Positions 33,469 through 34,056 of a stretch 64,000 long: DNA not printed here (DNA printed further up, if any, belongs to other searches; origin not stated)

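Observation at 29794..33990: Nif11/NHLP-like-leader, Cys-rich peptide gene directly upstream of a heterodimeric ABC exporter pair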

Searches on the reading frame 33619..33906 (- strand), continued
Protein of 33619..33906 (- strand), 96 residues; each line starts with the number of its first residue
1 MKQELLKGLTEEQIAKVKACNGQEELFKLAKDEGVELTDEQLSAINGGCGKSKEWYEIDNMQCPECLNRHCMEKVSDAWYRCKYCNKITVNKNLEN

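Call 13: find_encoding_contigs(protein=P0030, flank=10000, max_places=2)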
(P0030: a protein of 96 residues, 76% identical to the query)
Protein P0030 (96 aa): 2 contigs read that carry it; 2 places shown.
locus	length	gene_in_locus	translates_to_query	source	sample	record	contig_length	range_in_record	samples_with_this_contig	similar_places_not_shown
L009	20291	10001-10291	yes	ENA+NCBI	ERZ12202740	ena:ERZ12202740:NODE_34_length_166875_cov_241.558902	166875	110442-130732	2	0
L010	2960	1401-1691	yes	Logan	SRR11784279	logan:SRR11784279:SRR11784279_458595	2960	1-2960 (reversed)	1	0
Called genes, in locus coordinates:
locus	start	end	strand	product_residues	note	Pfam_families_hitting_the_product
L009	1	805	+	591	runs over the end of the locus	-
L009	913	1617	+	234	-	PF00485:PRK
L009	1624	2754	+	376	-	PF00149:Metallophos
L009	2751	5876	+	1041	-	PF13476:AAA_23, PF13555:AAA_29 (weak), PF13558:SbcC_Walker_B (weak)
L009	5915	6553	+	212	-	-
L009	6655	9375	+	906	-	PF00690:Cation_ATPase_N, PF00122:E1-E2_ATPase, PF00702:Hydrolase, PF13246:Cation_ATPase, PF00689:Cation_ATPase_C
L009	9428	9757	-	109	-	PF12773:DZR (weak), PF13240:Zn_Ribbon_1 (weak), PF13248:Zn_ribbon_3 (weak)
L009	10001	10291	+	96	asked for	-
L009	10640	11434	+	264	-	PF14018:DUF4234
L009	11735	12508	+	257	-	-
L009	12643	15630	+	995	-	PF00501:AMP-binding, PF00550:PP-binding (weak), PF00668:Condensation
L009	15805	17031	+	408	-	PF13173:AAA_14, PF13635:DUF4143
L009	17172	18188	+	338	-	PF13306:LRR_5, PF13855:LRR_8 (faint), PF13306:LRR_5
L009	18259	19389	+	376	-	PF13306:LRR_5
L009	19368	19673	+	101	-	-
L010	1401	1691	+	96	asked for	-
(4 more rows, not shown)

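Call 16: find_related_loci(query=A1, collection=genome_contigs, flank=10000)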
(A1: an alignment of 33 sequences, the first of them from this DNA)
Query A1 (96 aa) in genome_contigs; peptide patterns used: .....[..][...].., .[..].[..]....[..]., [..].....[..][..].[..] (x = any residue, [..] = any of these).
596 stretches matched a pattern (row limit reached: there are more); 255 encode a relative of the query (tblastn E <= 1e-3); the best 80 are kept; 78 distinct loci.
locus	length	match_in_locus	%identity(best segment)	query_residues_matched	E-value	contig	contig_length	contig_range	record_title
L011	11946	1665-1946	89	1-94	2e-54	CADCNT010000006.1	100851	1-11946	MAG: uncultured Erysipelotrichaceae bacterium isolate RUG14810 genome assembly, contig: RUG14810_asm_6, whole genome sho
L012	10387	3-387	88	1-95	7e-54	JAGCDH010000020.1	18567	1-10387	MAG: Bacilli bacterium isolate RGIG9687 Yak_Omasum-2__c582253, whole genome shotgun sequence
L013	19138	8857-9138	89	1-94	5e-53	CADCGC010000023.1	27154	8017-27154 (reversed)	MAG: uncultured Erysipelotrichaceae bacterium isolate RUG14619 genome assembly, contig: RUG14619_asm_23, whole genome sh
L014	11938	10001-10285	87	1-95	5e-53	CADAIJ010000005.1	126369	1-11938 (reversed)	MAG: uncultured Erysipelotrichaceae bacterium isolate RUG13318 genome assembly, contig: RUG13318_asm_5, whole genome sho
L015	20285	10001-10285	84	1-95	1e-52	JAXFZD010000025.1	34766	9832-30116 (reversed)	MAG: Bacilli bacterium isolate C4 bin12 ctg000117008, whole genome shotgun sequence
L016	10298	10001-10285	86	1-95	3e-52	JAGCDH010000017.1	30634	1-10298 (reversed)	MAG: Bacilli bacterium isolate RGIG9687 Yak_Omasum-2__c516872, whole genome shotgun sequence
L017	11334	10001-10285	85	1-95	7e-52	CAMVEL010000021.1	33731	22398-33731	MAG TPA_asm: uncultured Erysipelotrichaceae bacterium isolate SRR8387716_bin.60_metaWRAP_v1.3_MAG genome assembly, conti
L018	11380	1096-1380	82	1-95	2e-51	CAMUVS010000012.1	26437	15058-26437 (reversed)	MAG TPA_asm: uncultured Bacillales bacterium isolate SRR11861928_bin.55_metaWRAP_v1.3_MAG genome assembly, contig: ERZ14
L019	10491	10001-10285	82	1-95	9e-51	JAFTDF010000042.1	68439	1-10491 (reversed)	MAG: Bacilli bacterium isolate RGIG3712 Goat_Rumen.Co__c2648329, whole genome shotgun sequence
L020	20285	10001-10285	81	1-95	8e-50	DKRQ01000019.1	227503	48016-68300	MAG TPA_asm: Bacillales bacterium UBA7278 UBA7278_contig_1327, whole genome shotgun sequence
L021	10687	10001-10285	79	1-95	3e-49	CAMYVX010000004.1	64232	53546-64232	MAG TPA_asm: uncultured Bacillales bacterium isolate SRR10912535_bin.26_metaWRAP_v1.3_MAG genome assembly, contig: ERZ14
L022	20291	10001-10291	80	1-95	6e-48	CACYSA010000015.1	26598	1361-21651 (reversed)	MAG: uncultured Erysipelotrichaceae bacterium isolate RUG12224 genome assembly, contig: RUG12224_asm_15, whole genome sh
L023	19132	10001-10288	77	1-95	3e-46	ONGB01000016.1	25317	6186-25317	uncultured Erysipelotrichaceae bacterium isolate RUG275 genome assembly, contig: scaffold_1541, whole genome shotgun seq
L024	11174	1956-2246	75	1-95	1e-43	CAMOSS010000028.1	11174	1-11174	MAG: uncultured Bacillales bacterium isolate SRR873608_bin.169_metaWRAP_v1.3_MAG genome assembly, contig: NODE_18595_len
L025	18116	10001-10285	86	1-95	8e-53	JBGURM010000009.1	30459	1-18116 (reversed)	MAG: Bacilli bacterium isolate ruminal_MAG_116 ruminal_MAG_116_contig_0009, whole genome shotgun sequence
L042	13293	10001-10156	75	1-52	3e-20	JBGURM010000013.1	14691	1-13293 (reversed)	MAG: Bacilli bacterium isolate ruminal_MAG_116 ruminal_MAG_116_contig_0013, whole genome shotgun sequence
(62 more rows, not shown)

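Call 30: search_protein_families(library=pfam, proteins=[L003:16738-17934:+, L003:18180-19577:+, L003:19674-20066:+, L013:17066-18913:+, L003:12315-14192:+, L003:15389-16123:+], max_evalue=0.01)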
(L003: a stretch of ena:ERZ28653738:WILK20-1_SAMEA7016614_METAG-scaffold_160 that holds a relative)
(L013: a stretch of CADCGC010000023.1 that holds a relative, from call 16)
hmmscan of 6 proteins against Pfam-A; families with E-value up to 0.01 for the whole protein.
L003:16738-17934:+ (398 aa): 0 families

L003:18180-19577:+ (465 aa): 3 families
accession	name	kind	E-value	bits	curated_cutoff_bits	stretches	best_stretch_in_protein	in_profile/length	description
PF04055.27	Radical_SAM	-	4e-21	76.3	29.5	1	94-230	3-145/166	Radical SAM superfamily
PF13186.11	SPASM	-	1.4e-07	32.1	21.5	1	337-408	1-67/67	Iron-sulfur cluster-binding domain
PF13353.11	Fer4_12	-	2.1e-06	28.5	22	1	96-163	13-82/137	4Fe-4S single cluster domain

L003:19674-20066:+ (130 aa): 0 families

L013:17066-18913:+ (615 aa): 3 families
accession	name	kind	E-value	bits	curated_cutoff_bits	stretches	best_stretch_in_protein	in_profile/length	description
PF07228.17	SpoIIE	-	1.5e-48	165.8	25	1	286-475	2-191/192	Stage II sporulation protein E (SpoIIE)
PF13581.12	HATPase_c_2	-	4.2e-17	62.8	27.4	1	492-613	6-127/127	Histidine kinase-like ATPase domain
PF02518.31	HATPase_c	-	0.0016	19.3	26.4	1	521-597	9-86/111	Histidine kinase-, DNA gyrase B-, and HSP90-like ATPase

L003:12315-14192:+ (625 aa): 0 families

L003:15389-16123:+ (244 aa): 0 families

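Call 41: predict_structure(alignment_id=A2)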
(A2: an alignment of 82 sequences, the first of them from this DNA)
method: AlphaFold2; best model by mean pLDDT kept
length: 96 residues; sequences in the alignment: 82
mean_pLDDT: 71.3   pTM: 0.41
mean pLDDT of the five models: 71.3, 71.0, 71.0, 65.7, 62.5
residues with pLDDT >= 90: 6; 70-90: 37; 50-70: 49; < 50: 4
segments of 3 or more residues with pLDDT < 50: 47-49
pLDDT, mean of each block of 10 residues (from residue 1): 62 68 64 65 55 76 86 85 88 55
secondary structure, 60 per line:
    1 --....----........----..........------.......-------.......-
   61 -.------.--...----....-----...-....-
elements in order: H3-6 H11-18 H23-32 H39-45 H53-59 E72-74 E79-82 E88-90 H92-95
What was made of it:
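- On Zinc ribbon fold: AF2 predicts three strands with pLDDT 76-88 (call 41).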

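Call 46: fold_search(model_id=the predicted structure, library=pdb)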
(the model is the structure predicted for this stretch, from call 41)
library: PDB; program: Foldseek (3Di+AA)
matches with E <= 10: 242; with E <= 0.001: 0
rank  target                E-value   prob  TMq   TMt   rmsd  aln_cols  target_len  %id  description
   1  9axt_B1               9.9e-02  0.63  0.31  0.32   6.5        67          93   18  Non-translating S. pombe ribosome (released 2024-10-16)
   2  6skf_Bg               1.4e-01  1.00  0.31  0.35   1.2        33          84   18  Cryo-EM Structure of T. kodakarensis 70S ribosome (released 2020-07-29)
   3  8tpu_Ah               1.5e-01  0.82  0.34  0.39   5.9        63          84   14  Subtomogram averaged consensus structure of the malarial 80S ribosome in Plasmodium falciparum-infected human erythro (released 2024-08-14)
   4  7pzy_AQ               1.5e-01  0.69  0.30  0.31   6.1        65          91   14  Structure of the vacant Candida albicans 80S ribosome (released 2022-05-18)
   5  9v1i_lm               1.5e-01  0.63  0.29  0.30   6.3        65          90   17  Cryo- EM structure of ribosomal large subunit (LSU) from Entamoeba histolytica at 2.8 angstrom resolution (released 2025-10-08)
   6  6woo_p                1.6e-01  0.57  0.28  0.31   6.5        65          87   14  CryoEM structure of yeast 80S ribosome with Met-tRNAiMet, eIF5B, and GDP (released 2020-09-23)
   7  9qf4_Be               1.7e-01  0.80  0.34  0.39   6.1        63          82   13  Structure of P. furiosus 70S ribosome grown at 95 degC (released 2025-11-05)
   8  8bsi_Lq               1.8e-01  0.80  0.34  0.38   6.0        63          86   14  Giardia ribosome chimeric hybrid-like GDP+Pi bound state (B1) (released 2023-03-15)
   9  9e6q_Ai               1.9e-01  0.69  0.32  0.31   6.0        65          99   14  Cryo-EM structure of the Pyrobaculum calidifontis 50S ribosomal subunit in complex with Dri (released 2024-11-20)
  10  8eug_K                1.9e-01  0.57  0.32  0.33   6.4        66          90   18  Ytm1 associated nascent 60S ribosome State 3 (released 2022-11-30)
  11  7olc_Lp               1.9e-01  0.57  0.30  0.31   6.3        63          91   13  Thermophilic eukaryotic 80S ribosome at idle POST state (released 2022-01-26)
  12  9znf_Ad               2.0e-01  0.75  0.30  0.33   6.6        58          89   17  Cryo-EM structure of the Methanosarcina acetivorans 70S ribosome in complex with SriA and SriB (released 2026-01-28)
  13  9nri_Bb               2.0e-01  0.63  0.31  0.31   6.0        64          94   11  Methanosarcina acetivorans 50S subunit obtained from acetate-grown cells (released 2025-09-24)
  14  7qiw_q                2.0e-01  0.60  0.28  0.30   6.3        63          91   14  Specific features and methylation sites of a plant ribosome. 60S ribosomal subunit. (released 2022-07-13)
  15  9bh5_Cp               2.2e-01  0.77  0.34  0.36   5.9        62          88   13  High-resolution C. elegans 80S ribosome structure - class 1 (released 2024-09-04)
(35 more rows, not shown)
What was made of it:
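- Top Foldseek hits are all the eL43/L37ae zinc ribbon, though with E>=0.1 (calls 41, 46).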

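Call 51: search_protein_families(library=ncbifam, alignment_id=A2, max_evalue=0.01)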
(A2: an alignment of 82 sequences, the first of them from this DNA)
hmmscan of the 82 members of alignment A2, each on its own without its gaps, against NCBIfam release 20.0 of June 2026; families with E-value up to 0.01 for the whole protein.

A. member 1, seq(96 aa): 2 families
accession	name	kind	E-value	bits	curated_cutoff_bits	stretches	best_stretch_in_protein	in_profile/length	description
TIGR03949.1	bact_IIb_cerein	subfamily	0.0011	18.7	21.5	1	35-51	2-18/45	class IIb bacteriocin, lactobin A/cerein 7B family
NF038034.1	lactGbeta_entB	subfamily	0.0058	16.8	37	0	37-55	1-18/38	lactococcin G-beta/enterocin 1071B family bacteriocin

B. families by the number of members that match (of 82 scanned): 37 families (the first 25 are shown)
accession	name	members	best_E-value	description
TIGR03798.1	leader_Nif11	69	6.1e-06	Nif11-like leader peptide family RiPP precursor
TIGR03949.1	bact_IIb_cerein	43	0.00012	class IIb bacteriocin, lactobin A/cerein 7B family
NF038167.1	cyan_ocin_like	32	0.00033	CTB family bacteriocin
NF038399.1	NH_RiPP_Os17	19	0.0016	Os1348 family NHLP clan protein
NF047912.1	ECs_2282_CxxC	16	2.6e-07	ECs_2282 family putative zinc-binding protein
NF047723.1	TransFacS4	11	2.6e-05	transcription factor S4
TIGR03655.1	anti_R_Lar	11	3.5e-05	Lar family restriction alleviation protein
TIGR03793.1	leader_NHLP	11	0.0019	NHLP leader peptide family RiPP precursor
NF033456.1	RiPP_CCRG-2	9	5.6e-05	CCRG-2 family RiPP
TIGR02605.1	CxxC_CxxC_SSSS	9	0.00014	FmdB family zinc ribbon protein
NF003058.0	PRK03976.1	9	0.00035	50S ribosomal protein L37ae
NF050000.1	IS1_IS1595_Zn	8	2.5e-06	IS1/IS1595 family N-terminal zinc-binding domain-containing protein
NF033772.1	pheromone_VP1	6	0.00022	peptide pheromone VP1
NF038034.1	lactGbeta_entB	6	0.0024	lactococcin G-beta/enterocin 1071B family bacteriocin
NF041909.1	HVO_2753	5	3.2e-05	HVO_2753 family zinc finger protein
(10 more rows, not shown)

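Call 52: search_protein_families(library=pfam, alignment_id=A2, max_evalue=0.01)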
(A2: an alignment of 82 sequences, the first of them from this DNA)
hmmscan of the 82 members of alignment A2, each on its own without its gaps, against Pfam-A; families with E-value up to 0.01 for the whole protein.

A. member 1, seq(96 aa): 0 families

B. families by the number of members that match (of 82 scanned): 46 families (the first 25 are shown)
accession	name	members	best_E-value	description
PF07862.16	Nif11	71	1.2e-05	Nif11 domain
PF12760.12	Zn_ribbon_IS1595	13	1.6e-05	Transposase zinc-ribbon domain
PF08271.17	Zn_Ribbon_TF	12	7e-08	TFIIB zinc-binding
PF09723.15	Zn_ribbon_8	9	0.00015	Zinc ribbon domain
PF07282.18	Cas12f1-like_TNB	8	0.0019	Cas12f1-like, TNB domain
PF14354.12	Lar_restr_allev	4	0.00035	Restriction alleviation protein Lar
PF08274.17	Zn_Ribbon_YjdM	4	0.0032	PhnA Zinc-Ribbon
PF13717.11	Zn_ribbon_4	3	0.0044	zinc-ribbon domain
PF22191.2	IBR_1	2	0.00015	IBR domain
PF13248.11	Zn_ribbon_3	2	0.00015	zinc-ribbon domain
PF07754.17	HVO_2753_ZBP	2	0.00028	Small zinc finger protein HVO_2753-like, Zn-binding pocket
PF23455.1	DUF7129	2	0.00044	Domain of unknown function (DUF7129)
PF24445.1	DUF7564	2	0.00093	Family of unknown function (DUF7564)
PF19134.6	DUF5817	2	0.0061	Domain of unknown function (DUF5817)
PF18551.6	TackOD1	2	0.0073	Thaumarchaeal output domain 1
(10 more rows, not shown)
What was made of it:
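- On N11P: Nif11-like leader RiPP precursor (TIGR03798 / PF07862): At family level, 69 and 71 of 82 members match at E<=0.01, with best E-values of 6e-6 and 1.2e-5 (calls 51, 52).
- On Zinc ribbon fold: Family members hit Zn_Ribbon_TF, IS1595, Lar, FmdB and L37ae models (calls 51, 52).
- Checked: At family level, 69 of 82 members hit TIGR03798 and 71 of 82 hit PF07862 at E<=0.01 (calls 51, 52).
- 69 and 71 of 82 members hit the Nif11 models, and cores hit many zinc-ribbon models (calls 51, 52). The zinc-ribbon cores have canonical CPxCG / CxxCG knuckles that hit ordinary zinc-ribbon models (calls 51, 52), and AF2 predicts a folded core (call 41). Cores hit TFIIB, IS1595, Lar and L37ae-type models (calls 51, 52).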

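Call 62: search_solved_structures(query=L003:16738-17934:+, max_evalue=1)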
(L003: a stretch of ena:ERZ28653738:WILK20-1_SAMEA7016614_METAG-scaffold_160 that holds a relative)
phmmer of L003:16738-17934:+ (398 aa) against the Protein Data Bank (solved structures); distinct sequences matched with E-value up to 1: 2.
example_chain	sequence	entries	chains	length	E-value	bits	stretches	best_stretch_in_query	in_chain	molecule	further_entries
6ise_B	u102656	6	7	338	0.22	13.7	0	62-90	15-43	Casein kinase II subunit alpha | CMGC/CK2 protein kinase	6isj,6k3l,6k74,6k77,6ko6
3a71_A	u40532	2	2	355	0.23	13.6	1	259-341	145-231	Exo-arabinanase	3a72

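Call 65: search_protein_families(library=pfam, proteins=[L003:16738-17934:+], max_evalue=10)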
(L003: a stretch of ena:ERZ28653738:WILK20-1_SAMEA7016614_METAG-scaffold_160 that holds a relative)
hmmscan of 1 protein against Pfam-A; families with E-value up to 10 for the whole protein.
L003:16738-17934:+ (398 aa): 2 families
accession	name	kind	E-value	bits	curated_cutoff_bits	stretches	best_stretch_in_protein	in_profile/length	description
PF07492.16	Trehalase_Ca-bi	-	0.1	12.8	25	1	158-169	18-29/30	Neutral trehalase Ca2+ binding domain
PF09510.15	Rtt102p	-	0.12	13.1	23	1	320-360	3-39/130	Rtt102p-like transcription regulator protein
